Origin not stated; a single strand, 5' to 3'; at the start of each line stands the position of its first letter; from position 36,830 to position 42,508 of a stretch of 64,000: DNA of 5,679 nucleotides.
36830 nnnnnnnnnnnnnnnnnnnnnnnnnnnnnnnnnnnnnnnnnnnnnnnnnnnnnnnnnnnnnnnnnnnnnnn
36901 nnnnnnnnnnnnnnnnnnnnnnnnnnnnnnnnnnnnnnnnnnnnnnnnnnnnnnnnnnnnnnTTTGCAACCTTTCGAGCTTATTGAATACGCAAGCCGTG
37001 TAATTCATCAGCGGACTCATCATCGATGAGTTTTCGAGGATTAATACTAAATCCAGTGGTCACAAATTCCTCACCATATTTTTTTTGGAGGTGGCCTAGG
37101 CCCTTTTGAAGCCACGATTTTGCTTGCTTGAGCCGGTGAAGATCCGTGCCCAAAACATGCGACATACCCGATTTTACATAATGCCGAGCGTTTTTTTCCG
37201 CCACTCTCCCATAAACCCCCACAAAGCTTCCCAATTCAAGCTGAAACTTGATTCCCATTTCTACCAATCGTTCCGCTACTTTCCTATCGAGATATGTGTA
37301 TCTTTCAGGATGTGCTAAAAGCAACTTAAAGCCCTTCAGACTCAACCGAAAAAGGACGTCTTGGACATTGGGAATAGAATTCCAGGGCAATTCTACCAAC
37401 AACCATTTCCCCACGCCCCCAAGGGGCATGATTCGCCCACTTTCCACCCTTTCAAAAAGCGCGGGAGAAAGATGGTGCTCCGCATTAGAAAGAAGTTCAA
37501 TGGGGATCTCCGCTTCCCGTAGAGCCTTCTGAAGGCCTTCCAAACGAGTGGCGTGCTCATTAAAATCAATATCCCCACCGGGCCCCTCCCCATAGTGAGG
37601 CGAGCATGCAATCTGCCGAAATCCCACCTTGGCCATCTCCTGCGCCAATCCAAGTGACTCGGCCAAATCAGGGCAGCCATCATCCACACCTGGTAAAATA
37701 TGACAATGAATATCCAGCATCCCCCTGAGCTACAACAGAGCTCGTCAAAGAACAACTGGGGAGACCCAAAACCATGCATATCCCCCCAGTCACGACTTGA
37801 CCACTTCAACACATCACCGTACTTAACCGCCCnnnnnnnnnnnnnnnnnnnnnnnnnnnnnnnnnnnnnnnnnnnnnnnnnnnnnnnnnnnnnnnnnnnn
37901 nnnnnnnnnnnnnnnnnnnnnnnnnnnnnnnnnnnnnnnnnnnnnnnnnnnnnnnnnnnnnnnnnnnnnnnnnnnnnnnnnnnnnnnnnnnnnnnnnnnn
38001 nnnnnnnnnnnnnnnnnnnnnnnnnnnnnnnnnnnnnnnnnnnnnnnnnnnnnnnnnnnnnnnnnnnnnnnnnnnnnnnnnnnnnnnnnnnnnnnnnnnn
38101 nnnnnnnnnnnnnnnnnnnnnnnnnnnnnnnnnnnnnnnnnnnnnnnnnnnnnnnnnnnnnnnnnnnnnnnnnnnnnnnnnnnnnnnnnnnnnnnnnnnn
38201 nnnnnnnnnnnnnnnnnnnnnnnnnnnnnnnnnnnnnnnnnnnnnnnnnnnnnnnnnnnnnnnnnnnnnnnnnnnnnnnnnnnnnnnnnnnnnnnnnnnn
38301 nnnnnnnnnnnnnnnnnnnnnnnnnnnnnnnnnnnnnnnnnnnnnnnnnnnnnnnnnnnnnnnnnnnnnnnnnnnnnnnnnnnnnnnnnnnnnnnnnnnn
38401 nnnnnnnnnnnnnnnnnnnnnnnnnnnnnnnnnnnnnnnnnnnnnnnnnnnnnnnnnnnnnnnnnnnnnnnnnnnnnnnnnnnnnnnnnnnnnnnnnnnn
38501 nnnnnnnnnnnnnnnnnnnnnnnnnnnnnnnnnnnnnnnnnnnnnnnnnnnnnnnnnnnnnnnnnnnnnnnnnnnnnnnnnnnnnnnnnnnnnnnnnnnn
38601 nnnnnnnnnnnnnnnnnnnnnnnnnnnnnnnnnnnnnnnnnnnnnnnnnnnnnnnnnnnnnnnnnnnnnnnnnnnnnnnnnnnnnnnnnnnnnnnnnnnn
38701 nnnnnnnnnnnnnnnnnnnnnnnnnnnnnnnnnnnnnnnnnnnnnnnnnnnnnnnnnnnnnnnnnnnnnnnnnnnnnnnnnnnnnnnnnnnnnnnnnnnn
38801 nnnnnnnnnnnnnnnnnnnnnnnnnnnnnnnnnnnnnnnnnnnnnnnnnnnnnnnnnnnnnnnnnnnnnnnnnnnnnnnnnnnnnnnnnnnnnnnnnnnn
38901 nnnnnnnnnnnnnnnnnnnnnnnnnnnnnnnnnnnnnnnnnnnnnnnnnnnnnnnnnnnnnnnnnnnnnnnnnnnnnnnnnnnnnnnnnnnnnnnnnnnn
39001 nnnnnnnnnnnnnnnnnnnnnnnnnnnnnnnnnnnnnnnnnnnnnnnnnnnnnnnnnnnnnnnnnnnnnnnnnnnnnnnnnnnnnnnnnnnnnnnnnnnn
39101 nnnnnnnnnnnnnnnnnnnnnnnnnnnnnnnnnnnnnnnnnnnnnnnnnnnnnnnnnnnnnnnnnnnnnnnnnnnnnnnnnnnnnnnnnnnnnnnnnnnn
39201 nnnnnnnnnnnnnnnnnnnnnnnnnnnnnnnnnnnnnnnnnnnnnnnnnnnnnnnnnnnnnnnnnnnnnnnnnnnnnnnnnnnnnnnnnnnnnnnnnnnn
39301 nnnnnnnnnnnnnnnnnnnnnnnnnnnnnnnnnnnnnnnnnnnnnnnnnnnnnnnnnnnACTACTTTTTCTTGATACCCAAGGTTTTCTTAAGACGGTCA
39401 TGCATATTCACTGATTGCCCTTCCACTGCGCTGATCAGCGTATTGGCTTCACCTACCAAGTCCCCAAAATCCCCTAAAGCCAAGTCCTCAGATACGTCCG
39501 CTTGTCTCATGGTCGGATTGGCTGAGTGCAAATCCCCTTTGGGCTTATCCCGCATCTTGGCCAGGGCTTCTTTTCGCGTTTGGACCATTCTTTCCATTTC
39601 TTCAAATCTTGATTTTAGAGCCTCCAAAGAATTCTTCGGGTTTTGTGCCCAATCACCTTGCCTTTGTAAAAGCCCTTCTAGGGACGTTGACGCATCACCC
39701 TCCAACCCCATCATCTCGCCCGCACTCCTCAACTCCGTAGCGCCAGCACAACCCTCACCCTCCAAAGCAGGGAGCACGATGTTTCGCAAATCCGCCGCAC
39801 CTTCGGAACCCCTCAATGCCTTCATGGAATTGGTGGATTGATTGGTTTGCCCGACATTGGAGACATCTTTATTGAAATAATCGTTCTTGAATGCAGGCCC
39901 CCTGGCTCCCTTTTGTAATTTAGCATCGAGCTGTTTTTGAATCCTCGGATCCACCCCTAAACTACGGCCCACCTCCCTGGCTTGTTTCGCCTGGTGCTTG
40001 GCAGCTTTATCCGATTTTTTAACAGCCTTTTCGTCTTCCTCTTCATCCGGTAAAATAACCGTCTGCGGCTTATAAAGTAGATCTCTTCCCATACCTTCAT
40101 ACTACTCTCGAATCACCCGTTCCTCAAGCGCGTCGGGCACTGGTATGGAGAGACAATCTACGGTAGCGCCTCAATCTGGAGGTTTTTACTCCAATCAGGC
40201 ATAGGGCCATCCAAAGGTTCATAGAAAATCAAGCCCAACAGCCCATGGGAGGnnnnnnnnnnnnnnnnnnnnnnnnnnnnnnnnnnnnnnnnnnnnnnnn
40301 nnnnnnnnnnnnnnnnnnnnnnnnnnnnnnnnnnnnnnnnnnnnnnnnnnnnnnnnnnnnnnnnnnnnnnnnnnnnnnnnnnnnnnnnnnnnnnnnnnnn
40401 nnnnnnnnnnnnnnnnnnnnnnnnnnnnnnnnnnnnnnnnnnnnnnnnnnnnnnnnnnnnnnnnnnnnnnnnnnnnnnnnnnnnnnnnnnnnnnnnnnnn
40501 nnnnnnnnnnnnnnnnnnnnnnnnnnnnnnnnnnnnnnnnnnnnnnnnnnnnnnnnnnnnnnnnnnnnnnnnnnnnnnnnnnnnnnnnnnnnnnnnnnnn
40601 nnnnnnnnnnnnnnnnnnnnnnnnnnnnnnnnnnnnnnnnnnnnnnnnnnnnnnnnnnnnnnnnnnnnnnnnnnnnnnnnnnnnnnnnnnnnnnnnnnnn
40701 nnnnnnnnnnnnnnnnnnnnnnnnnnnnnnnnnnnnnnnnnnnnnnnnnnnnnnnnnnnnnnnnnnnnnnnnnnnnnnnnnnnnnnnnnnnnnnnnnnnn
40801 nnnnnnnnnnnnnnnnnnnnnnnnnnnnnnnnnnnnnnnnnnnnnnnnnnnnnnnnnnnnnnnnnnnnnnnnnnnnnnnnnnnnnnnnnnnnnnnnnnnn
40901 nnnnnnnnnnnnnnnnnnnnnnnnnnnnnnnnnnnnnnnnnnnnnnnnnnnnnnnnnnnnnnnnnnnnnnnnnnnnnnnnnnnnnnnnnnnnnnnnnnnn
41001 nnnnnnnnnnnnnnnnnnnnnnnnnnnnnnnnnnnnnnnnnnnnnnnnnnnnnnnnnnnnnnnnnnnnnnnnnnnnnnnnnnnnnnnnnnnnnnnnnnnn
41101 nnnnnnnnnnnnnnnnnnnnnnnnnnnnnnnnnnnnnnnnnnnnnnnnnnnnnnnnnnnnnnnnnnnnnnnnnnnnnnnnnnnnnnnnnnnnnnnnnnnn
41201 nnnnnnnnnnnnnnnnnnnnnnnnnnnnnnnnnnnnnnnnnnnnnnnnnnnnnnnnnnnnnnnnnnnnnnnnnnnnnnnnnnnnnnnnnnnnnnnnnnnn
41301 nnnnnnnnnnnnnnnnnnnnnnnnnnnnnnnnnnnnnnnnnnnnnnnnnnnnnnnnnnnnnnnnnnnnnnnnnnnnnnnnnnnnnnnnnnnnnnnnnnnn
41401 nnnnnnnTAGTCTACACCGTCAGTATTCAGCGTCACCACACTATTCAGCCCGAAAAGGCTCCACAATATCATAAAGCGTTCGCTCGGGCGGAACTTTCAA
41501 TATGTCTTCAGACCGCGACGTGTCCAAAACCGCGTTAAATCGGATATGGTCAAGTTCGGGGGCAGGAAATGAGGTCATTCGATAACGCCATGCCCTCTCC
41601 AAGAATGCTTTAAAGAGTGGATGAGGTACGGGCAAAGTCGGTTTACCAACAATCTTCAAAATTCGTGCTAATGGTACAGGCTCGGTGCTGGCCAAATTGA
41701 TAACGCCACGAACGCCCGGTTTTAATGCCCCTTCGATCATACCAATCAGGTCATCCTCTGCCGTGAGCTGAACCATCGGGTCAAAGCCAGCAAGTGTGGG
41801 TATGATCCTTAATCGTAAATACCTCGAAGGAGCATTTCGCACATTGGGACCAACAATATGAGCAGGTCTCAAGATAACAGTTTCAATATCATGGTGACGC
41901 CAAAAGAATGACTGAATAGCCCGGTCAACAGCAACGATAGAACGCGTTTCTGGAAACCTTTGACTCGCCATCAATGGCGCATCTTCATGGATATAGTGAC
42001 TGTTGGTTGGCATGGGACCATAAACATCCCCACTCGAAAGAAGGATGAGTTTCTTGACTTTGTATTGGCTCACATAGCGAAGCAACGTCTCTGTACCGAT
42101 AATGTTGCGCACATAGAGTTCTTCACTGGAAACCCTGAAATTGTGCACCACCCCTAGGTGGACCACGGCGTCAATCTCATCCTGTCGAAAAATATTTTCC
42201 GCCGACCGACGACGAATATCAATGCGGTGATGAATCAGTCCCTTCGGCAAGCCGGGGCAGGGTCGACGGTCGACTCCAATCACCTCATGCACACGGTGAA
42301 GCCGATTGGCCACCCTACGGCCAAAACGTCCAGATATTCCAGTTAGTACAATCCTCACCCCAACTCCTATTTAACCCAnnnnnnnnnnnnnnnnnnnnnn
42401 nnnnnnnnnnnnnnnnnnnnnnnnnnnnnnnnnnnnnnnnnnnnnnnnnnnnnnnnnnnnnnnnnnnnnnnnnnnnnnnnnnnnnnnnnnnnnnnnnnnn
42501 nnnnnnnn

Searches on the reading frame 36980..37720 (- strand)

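Call 12: search_protein_families(library=pfam, proteins=[window:36980-37720:-], max_evalue=0.001)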
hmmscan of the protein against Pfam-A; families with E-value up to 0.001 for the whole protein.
window:36980-37720:- (246 aa): 1 family
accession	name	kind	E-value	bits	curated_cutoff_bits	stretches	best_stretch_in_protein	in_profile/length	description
PF19567.5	CpsB_CapC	-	4.6e-40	137.9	27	1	2-232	2-233/234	Capsular polysaccharide synthesis, CpsB/CapC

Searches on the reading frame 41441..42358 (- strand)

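Call 46: search_protein_families(library=pfam, proteins=[window:41441-42358:-], max_evalue=0.0001)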
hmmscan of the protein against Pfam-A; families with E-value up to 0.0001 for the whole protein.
window:41441-42358:- (305 aa): 3 families
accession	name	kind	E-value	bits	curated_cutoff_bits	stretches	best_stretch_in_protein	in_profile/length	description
PF01370.27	Epimerase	-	3e-23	82.9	20.9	1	3-179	1-184/240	NAD dependent epimerase/dehydratase family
PF16363.11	GDP_Man_Dehyd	-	2.3e-07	31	27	1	6-130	3-148/332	GDP-mannose 4,6 dehydratase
PF01073.25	3Beta_HSD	-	5.2e-07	29.4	22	1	59-176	64-189/280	3-beta hydroxysteroid dehydrogenase/isomerase family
